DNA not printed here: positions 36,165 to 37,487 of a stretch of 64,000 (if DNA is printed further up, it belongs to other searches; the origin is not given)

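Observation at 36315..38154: RiPP-like cluster: radical-SAM/SPASM enzyme, an unannotated 52-aa Cys/Asp-rich precursor peptide and an HExxH protein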

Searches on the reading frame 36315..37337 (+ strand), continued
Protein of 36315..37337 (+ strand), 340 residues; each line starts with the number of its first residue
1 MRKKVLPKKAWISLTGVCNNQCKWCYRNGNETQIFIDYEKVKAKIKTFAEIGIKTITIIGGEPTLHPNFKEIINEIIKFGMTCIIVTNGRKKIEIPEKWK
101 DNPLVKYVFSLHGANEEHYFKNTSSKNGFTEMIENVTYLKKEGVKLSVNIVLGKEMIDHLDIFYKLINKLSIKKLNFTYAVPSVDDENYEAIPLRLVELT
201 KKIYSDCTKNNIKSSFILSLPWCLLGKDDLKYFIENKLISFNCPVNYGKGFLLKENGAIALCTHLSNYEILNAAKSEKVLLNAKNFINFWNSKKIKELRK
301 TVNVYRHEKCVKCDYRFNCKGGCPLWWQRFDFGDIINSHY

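Call 28: search_solved_structures(query=A1, max_evalue=0.001, show_alignments=2)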
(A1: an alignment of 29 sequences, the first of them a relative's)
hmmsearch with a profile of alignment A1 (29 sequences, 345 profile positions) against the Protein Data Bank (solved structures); distinct sequences matched with E-value up to 0.001: 28.
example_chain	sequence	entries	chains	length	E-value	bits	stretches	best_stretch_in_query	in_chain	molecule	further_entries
6efn_A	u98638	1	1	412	3.1e-21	78.9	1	8-174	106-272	Sporulation killing factor maturation protein SkfB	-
1tv7_A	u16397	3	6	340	9.5e-15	57.6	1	13-170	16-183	Molybdenum cofactor biosynthesis protein A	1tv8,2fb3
2fb2_A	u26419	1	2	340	1.6e-14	56.8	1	13-170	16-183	Molybdenum cofactor biosynthesis protein A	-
9dfu_A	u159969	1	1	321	2.4e-14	56.2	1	8-222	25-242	Radical SAM core domain-containing protein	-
9dfn_A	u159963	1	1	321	3.6e-14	55.7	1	8-222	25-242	Radical SAM core domain-containing protein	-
6b4c_A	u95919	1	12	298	5.7e-14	55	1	8-221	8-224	Viperin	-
9dgw_A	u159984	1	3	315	6.5e-14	54.8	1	8-221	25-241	Radical SAM core domain-containing protein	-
7n7i_A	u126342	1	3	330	7.6e-14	54.6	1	8-221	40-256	Viperin-like enzyme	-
9dfw_A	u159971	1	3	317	1.4e-13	53.8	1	8-221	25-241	Radical SAM core domain-containing protein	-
7vob_C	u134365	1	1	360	2.1e-13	53.2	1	13-178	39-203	Cytosylglucuronate decarboxylase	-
7voc_C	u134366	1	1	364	2.1e-13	53.1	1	13-178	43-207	Cytosylglucuronate decarboxylase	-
7n7h_A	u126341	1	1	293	1.7e-11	46.9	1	8-163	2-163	VIPERIN-LIKE ENZYME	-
4k37_A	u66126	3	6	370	1.7e-11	46.8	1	21-207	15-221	Anaerobic sulfatase-maturating enzyme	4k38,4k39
5v1q_A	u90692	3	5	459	2.1e-11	46.6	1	19-329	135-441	Radical SAM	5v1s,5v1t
4k36_A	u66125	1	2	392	2.1e-11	46.5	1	21-207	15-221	Anaerobic sulfatase-maturating enzyme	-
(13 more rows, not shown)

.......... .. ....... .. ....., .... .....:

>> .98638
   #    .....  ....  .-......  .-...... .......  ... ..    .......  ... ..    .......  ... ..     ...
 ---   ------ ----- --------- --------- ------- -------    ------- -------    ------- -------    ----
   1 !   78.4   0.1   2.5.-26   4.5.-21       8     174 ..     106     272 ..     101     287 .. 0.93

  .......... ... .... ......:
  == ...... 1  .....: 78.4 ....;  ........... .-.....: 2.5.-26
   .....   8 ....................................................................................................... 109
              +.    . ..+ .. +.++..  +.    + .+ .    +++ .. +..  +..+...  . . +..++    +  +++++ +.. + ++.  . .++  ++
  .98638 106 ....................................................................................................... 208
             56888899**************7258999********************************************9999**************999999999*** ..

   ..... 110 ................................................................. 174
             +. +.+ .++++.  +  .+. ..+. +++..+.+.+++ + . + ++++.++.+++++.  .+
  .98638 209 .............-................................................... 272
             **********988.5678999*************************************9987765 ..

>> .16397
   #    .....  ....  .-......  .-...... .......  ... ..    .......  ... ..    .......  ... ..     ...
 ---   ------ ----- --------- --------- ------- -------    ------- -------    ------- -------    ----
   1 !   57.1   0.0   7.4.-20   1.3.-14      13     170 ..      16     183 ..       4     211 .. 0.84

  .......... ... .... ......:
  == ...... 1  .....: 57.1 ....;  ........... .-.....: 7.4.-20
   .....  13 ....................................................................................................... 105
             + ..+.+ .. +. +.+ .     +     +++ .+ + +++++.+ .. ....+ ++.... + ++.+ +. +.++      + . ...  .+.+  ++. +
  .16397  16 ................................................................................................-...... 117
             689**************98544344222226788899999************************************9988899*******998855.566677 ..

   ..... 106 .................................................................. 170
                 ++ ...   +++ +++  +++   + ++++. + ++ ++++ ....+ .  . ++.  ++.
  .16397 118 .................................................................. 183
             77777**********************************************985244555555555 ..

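Call 30: find_related_loci(query=A1, collection=genome_contigs, flank=3000)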
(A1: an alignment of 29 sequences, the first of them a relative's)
Query A1 (340 aa) in genome_contigs; peptide patterns used: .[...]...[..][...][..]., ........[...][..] (x = any residue, [..] = any of these).
67 stretches matched a pattern; 13 encode a relative of the query (tblastn E <= 1e-3); 13 distinct loci.
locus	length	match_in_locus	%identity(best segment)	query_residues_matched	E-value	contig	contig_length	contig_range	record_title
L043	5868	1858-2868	43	2-337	3e-98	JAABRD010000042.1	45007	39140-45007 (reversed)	MAG: Thiotrichaceae bacterium isolate S06.Bin195 NODE_42_length_45007_cov_6.3953, whole genome shotgun sequence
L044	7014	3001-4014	39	3-337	3e-90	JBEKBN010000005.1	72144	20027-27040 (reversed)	MAG: Minisyncoccia bacterium isolate SPRUCE 137 SPRUCE_137_5, whole genome shotgun sequence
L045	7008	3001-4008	35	7-335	4e-68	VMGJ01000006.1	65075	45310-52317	MAG: Parcubacteria group bacterium Licking1014_17 CEN90_scaffold_495, whole genome shotgun sequence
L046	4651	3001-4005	33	1-327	2e-58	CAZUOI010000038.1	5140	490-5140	MAG TPA_asm: uncultured Candidatus Saccharibacteria bacterium isolate binchicken_co47_202 genome assembly, contig: NODE_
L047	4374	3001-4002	29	4-331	3e-58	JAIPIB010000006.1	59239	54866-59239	MAG: Candidatus Paceibacterota bacterium isolate Tobar12.5m-G43 Tobar12-5m-C392, whole genome shotgun sequence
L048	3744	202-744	42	5-182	8e-50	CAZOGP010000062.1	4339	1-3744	MAG TPA_asm: uncultured Candidatus Saccharibacteria bacterium isolate binchicken_co387_482 genome assembly, contig: NODE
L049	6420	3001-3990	30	1-328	3e-47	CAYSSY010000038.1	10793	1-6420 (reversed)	MAG TPA_asm: uncultured Gammaproteobacteria bacterium isolate binchicken_co66_283 genome assembly, contig: NODE_9166_len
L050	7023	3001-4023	26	2-337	1e-39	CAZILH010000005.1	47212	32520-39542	MAG TPA_asm: uncultured Gammaproteobacteria bacterium isolate SRP220891_co1_37 genome assembly, contig: NODE_1439_length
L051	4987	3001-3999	26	2-331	1e-39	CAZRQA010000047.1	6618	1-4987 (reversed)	MAG TPA_asm: uncultured Bdellovibrionales bacterium isolate SRP319275_co2_324 genome assembly, contig: NODE_12842_length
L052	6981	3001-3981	25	2-325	7e-34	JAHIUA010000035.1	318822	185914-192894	MAG: Proteobacteria bacterium isolate MM_PC_MetaG.mb.230 MM_PC_MetaG.mb.230_k141_484202, whole genome shotgun sequence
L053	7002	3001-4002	26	10-338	9e-34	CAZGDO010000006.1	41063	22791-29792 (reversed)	MAG TPA_asm: uncultured Gammaproteobacteria bacterium isolate binchicken_co387_564 genome assembly, contig: NODE_487_len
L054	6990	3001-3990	28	1-327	7e-34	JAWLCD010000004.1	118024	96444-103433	MAG: Clostridia bacterium isolate 15dZY3.bin.29 NODE_326_length_118024_cov_7.306093, whole genome shotgun sequence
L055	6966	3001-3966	27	10-336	6e-32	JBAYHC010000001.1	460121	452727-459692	MAG: Patescibacteria group bacterium isolate SO_2016_GW1_140 scaffold00011_OW334_2016, whole genome shotgun sequence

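Call 35: predict_structure(alignment_id=A1)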
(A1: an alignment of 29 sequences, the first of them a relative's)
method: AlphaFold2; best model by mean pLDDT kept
length: 340 residues; sequences in the alignment: 29
mean_pLDDT: 89.2   pTM: 0.88
mean pLDDT of the five models: 89.2, 88.3, 86.6, 86.0, 84.2
residues with pLDDT >= 90: 222; 70-90: 98; 50-70: 19; < 50: 1
segments of 3 or more residues with pLDDT < 50: none
pLDDT, mean of each block of 10 residues (from residue 1): 83 93 69 91 97 96 95 98 96 92 95 96 95 95 93 92 95 92 72 88 94 92 89 92 78 94 80 96 97 89 72 80 80 76
secondary structure, 60 per line:
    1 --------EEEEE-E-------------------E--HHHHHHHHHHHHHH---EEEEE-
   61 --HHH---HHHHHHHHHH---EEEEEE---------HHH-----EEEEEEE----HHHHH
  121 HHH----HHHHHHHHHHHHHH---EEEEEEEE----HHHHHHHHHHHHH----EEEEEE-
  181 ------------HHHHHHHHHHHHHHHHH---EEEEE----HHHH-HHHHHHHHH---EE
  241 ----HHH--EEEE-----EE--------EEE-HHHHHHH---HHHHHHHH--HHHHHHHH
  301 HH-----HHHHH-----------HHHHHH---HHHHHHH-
elements in order: E9-13 H38-51 E55-59 H69-78 E82-87 E105-111 H116-123 H128-141 E145-152 H157-169 E174-179 H193-209 E213-217 H222-225 H227-235 E250-253 E269-271 H273-279 H283-290 H293-302 H308-312 H324-329 H333-339

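Call 39: fold_search(model_id=the predicted structure, library=pdb)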
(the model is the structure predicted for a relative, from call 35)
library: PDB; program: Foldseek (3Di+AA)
matches with E <= 10: 1670; with E <= 0.001: 162
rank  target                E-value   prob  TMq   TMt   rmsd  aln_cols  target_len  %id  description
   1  5v1q_A                5.7e-16  1.00  0.70  0.57   5.3       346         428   16  Crystal structure of Streptococcus suis SuiB (released 2017-08-30)
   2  5v1q_B                6.5e-16  1.00  0.73  0.58   4.9       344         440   16  Crystal structure of Streptococcus suis SuiB (released 2017-08-30)
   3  5v1s_A                1.1e-15  1.00  0.72  0.59   4.9       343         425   15  Crystal structure of Streptococcus suis SuiB bound to S-adenosylmethionine (released 2017-08-30)
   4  5v1s_B                5.3e-15  1.00  0.70  0.57   5.0       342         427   16  Crystal structure of Streptococcus suis SuiB bound to S-adenosylmethionine (released 2017-08-30)
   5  5v1t_A                7.6e-15  1.00  0.75  0.60   4.7       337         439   15  Crystal structure of Streptococcus suis SuiB bound to precursor peptide SuiA (released 2017-08-30)
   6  6efn                  3.2e-14  1.00  0.66  0.59   4.9       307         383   15  Structure of a RiPP maturase, SkfB (released 2018-10-24)
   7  4k38_B                7.5e-14  1.00  0.67  0.63   5.0       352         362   20  Native anSMEcpe with bound AdoMet and Kp18Cys peptide (released 2013-05-08)
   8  4k39_A                9.0e-14  1.00  0.69  0.65   4.9       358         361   19  Native anSMEcpe with bound AdoMet and Cp18Cys peptide (released 2013-05-08)
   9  4k36_A                1.1e-13  1.00  0.69  0.63   4.8       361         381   19  His6 tagged anSMEcpe with bound AdoMet (released 2013-05-08)
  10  4k37_B                1.3e-13  1.00  0.67  0.63   5.0       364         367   18  Native anSMEcpe with bound AdoMet (released 2013-05-08)
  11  4k36_B                2.0e-13  1.00  0.66  0.62   5.6       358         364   19  His6 tagged anSMEcpe with bound AdoMet (released 2013-05-08)
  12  4k37_A                2.1e-13  1.00  0.68  0.64   4.9       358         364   18  Native anSMEcpe with bound AdoMet (released 2013-05-08)
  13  4k38_A                2.2e-13  1.00  0.68  0.63   5.1       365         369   18  Native anSMEcpe with bound AdoMet and Kp18Cys peptide (released 2013-05-08)
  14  4k39_B                4.8e-13  1.00  0.67  0.64   5.1       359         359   19  Native anSMEcpe with bound AdoMet and Cp18Cys peptide (released 2013-05-08)
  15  7vob                  9.4e-13  1.00  0.58  0.60   5.8       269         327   18  The crystal structure of a Radical SAM Enzyme BlsE involved in the Biosynthesis of Blasticidin S (released 2022-05-04)
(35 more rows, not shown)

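Call 49: find_encoding_contigs(protein=P0043, flank=3500, max_places=2)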
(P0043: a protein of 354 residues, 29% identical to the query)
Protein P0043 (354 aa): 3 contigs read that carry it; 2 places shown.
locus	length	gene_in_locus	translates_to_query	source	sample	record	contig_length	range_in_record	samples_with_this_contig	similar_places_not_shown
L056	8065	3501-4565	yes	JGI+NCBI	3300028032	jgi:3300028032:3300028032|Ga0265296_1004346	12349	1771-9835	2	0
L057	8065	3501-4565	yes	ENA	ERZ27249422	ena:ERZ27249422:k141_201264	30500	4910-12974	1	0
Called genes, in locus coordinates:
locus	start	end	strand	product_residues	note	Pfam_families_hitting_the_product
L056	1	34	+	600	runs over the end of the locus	PF18884:TSP3_bac (faint), PF26549:Tricorn_N (faint)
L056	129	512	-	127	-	PF01850:PIN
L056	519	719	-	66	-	PF04014:MazE_antitoxin (weak)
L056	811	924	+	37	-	-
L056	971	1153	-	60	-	-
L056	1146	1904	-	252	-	PF09853:DUF2080 (faint), PF01909:NTP_transf_2, PF18765:Polbeta (weak)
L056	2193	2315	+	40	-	-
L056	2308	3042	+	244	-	-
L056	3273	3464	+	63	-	-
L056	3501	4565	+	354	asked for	PF13353:Fer4_12 (weak), PF04055:Radical_SAM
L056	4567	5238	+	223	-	-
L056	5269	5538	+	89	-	-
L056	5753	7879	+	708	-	-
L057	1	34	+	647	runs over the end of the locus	PF18884:TSP3_bac (weak), PF26549:Tricorn_N (faint)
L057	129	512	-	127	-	PF01850:PIN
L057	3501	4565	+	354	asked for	PF13353:Fer4_12 (weak), PF04055:Radical_SAM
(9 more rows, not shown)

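Call 50: find_encoding_contigs(protein=P0035, flank=3500, max_places=2)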
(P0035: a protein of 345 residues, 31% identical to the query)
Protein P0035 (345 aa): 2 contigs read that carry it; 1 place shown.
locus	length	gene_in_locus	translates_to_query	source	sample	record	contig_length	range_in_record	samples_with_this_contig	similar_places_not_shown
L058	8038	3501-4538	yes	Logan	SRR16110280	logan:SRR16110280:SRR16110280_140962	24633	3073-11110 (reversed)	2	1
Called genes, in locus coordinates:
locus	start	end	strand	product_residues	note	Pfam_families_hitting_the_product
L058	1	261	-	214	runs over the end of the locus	PF18306:LDcluster4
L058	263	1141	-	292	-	-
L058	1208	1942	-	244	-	-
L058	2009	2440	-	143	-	PF00293:NUDIX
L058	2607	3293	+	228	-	-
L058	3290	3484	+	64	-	-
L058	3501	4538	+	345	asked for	PF04055:Radical_SAM, PF13353:Fer4_12 (weak)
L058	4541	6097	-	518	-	PF05345:He_PIG, PF26550:Tricorn_2nd (weak), PF26549:Tricorn_N (faint), PF07676:PD40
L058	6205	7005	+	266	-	PF02493:MORN (faint)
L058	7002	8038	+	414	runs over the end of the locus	-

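Call 56: search_solved_structures(query=A5, max_evalue=10, show_alignments=1)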
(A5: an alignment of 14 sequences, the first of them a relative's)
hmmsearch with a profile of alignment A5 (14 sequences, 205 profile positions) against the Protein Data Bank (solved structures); distinct sequences matched with E-value up to 10: 4.
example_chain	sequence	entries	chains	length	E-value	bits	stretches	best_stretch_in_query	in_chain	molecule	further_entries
7b2l_A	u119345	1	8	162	0.65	13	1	21-87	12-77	ENTH domain of epsin Ent1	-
5ahv_E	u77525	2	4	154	0.69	12.9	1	24-87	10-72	ENTH DOMAIN OF EPSIN ENT1 | Epsin-1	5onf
9r2l_A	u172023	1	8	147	1.5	11.7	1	33-109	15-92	N37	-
7kv5_AAA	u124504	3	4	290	2.5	11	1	94-127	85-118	PKD domain protein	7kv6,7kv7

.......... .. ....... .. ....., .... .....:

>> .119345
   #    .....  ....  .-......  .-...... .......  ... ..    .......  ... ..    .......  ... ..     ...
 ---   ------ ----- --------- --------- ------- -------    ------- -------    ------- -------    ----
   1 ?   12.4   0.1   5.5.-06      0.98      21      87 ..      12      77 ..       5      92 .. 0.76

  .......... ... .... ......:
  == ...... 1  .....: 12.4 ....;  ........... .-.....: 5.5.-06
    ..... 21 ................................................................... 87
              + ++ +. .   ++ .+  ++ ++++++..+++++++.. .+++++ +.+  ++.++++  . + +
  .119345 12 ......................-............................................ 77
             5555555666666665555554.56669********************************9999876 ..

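Call 67: find_encoding_contigs(protein=P0081, flank=3500, max_places=1)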
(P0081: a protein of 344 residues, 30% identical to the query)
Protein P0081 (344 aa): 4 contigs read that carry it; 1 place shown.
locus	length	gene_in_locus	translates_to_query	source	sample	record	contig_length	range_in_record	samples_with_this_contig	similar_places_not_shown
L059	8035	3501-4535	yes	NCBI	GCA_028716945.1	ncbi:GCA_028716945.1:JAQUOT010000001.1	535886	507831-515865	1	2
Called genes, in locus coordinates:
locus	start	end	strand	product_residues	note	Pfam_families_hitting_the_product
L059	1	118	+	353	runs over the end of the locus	PF00919:UPF0004, PF04055:Radical_SAM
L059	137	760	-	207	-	-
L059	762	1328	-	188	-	-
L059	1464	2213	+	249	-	PF01978:TrmB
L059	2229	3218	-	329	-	PF01047:MarR (faint), PF13404:HTH_AsnC-type, PF13412:HTH_24, PF13404:HTH_AsnC-type, PF13412:HTH_24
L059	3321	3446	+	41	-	-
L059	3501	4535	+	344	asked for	PF04055:Radical_SAM, PF13353:Fer4_12 (weak)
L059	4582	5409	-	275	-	PF01978:TrmB, PF11495:TrmB_EBD_N (weak)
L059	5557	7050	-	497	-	PF02310:B12-binding, PF04055:Radical_SAM (faint)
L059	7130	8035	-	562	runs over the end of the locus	PF04675:DNA_ligase_A_N, PF01068:DNA_ligase_A_M, PF04679:DNA_ligase_A_C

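Call 68: find_encoding_contigs(protein=P0078, flank=3500, max_places=1)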
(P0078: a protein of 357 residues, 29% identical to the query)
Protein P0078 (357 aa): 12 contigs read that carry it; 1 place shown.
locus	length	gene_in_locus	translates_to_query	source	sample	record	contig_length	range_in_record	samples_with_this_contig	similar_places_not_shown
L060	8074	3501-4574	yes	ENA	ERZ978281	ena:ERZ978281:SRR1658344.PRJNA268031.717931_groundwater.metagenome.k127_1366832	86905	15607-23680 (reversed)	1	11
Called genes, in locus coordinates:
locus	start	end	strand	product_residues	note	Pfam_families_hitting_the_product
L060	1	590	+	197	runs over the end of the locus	PF00881:Nitroreductase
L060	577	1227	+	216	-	PF03737:RraA-like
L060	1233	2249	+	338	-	PF00682:HMGL-like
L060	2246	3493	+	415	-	PF00501:AMP-binding, PF14535:AMP-binding_C_2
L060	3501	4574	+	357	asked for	PF04055:Radical_SAM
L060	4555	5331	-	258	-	PF01209:Ubie_methyltran (weak), PF13489:Methyltransf_23, PF06325:PrmA (weak), PF13649:Methyltransf_25, PF13847:Methyltransf_31, PF08241:Methyltransf_11, PF08242:Methyltransf_12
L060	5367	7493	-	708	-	PF05226:CHASE2, PF00211:Guanylate_cyc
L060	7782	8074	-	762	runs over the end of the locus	PF02412:TSP_3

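Call 69: find_encoding_contigs(protein=P0063, flank=3500, max_places=1)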
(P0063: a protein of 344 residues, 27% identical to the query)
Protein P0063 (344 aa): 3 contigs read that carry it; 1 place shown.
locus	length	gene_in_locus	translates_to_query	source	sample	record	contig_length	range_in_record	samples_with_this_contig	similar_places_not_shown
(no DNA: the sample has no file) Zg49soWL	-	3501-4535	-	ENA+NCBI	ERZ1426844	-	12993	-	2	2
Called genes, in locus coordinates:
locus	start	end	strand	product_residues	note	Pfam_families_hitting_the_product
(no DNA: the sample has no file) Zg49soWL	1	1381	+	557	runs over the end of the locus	PF00920:ILVD_EDD_N, PF24877:ILV_EDD_C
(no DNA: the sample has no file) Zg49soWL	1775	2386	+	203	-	-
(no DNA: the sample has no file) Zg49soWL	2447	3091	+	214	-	PF01810:LysE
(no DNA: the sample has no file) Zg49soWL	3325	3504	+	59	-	-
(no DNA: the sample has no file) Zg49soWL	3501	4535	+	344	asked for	PF04055:Radical_SAM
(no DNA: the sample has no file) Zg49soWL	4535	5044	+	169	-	PF15956:DUF4760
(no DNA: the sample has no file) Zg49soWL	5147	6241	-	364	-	PF14238:DUF4340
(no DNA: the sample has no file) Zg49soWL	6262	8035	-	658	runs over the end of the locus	PF23357:DUF7088, PF09822:ABC_transp_aux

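Call 70: find_encoding_contigs(protein=P0107, flank=3500, max_places=1)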
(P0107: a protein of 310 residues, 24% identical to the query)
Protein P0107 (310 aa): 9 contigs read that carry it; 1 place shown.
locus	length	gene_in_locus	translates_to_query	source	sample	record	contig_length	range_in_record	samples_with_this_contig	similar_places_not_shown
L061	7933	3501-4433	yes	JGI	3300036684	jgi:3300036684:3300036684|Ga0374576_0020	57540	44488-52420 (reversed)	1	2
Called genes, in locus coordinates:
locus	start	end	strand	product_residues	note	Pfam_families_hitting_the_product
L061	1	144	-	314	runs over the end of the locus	PF00589:Phage_integrase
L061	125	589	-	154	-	-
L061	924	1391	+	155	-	PF12760:Zn_ribbon_IS1595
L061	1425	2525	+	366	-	-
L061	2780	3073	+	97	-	-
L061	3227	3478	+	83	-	-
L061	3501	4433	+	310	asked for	PF04055:Radical_SAM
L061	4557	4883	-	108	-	PF16468:DUF5049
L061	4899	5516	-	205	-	-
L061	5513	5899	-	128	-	-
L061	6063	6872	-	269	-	-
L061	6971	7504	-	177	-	-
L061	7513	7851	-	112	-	-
